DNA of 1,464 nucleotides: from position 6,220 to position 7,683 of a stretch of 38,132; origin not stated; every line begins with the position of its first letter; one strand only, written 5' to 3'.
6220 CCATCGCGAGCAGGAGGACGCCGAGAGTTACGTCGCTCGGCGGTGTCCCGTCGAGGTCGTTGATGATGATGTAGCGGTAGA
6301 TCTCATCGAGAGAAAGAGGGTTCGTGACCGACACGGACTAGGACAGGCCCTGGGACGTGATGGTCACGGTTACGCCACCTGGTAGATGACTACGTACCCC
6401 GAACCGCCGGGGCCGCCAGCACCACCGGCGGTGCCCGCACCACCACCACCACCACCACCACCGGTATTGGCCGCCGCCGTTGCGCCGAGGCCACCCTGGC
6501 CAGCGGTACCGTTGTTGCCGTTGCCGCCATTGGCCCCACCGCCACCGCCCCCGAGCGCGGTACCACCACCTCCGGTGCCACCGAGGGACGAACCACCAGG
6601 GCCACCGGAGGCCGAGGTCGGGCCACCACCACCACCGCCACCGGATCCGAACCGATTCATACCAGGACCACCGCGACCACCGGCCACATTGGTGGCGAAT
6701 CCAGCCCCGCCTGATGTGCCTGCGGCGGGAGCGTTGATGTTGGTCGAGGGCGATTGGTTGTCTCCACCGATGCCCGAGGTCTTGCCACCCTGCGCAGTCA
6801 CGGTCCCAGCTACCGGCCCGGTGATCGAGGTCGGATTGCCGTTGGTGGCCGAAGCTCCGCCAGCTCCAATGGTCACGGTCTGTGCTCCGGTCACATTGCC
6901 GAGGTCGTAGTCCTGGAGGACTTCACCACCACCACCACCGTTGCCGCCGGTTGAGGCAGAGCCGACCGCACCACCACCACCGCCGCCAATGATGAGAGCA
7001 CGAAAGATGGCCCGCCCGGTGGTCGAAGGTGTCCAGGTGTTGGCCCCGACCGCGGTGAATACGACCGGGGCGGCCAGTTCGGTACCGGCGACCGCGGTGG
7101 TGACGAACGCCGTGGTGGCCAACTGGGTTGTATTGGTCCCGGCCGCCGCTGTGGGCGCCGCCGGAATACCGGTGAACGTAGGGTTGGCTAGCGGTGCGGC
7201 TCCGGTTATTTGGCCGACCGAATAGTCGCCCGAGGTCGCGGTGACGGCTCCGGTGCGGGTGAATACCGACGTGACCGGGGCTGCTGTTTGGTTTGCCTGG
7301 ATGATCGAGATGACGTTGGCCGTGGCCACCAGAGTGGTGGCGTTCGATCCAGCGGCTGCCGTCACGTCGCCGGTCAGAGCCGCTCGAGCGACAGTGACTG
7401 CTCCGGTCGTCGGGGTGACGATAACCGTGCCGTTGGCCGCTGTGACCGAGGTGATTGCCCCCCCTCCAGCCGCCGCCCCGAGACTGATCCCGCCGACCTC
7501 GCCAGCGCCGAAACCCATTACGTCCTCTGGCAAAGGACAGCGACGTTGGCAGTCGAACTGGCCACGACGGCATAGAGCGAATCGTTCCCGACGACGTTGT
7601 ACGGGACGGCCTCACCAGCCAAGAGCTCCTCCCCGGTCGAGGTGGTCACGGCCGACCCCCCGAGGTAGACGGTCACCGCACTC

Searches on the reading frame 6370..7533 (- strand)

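Call 19: search_protein_families(library=phrogs, proteins=[window:6370-7533:-], max_evalue=0.001)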
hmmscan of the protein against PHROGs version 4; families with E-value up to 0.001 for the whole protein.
window:6370-7533:- (387 aa): 2 families
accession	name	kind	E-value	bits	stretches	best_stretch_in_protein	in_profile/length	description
phrog_2631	-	tail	7e-07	29.2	1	28-150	270-383/644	tail fiber protein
phrog_7032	-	tail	1.2e-05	24.6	1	43-150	193-288/866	tail fiber protein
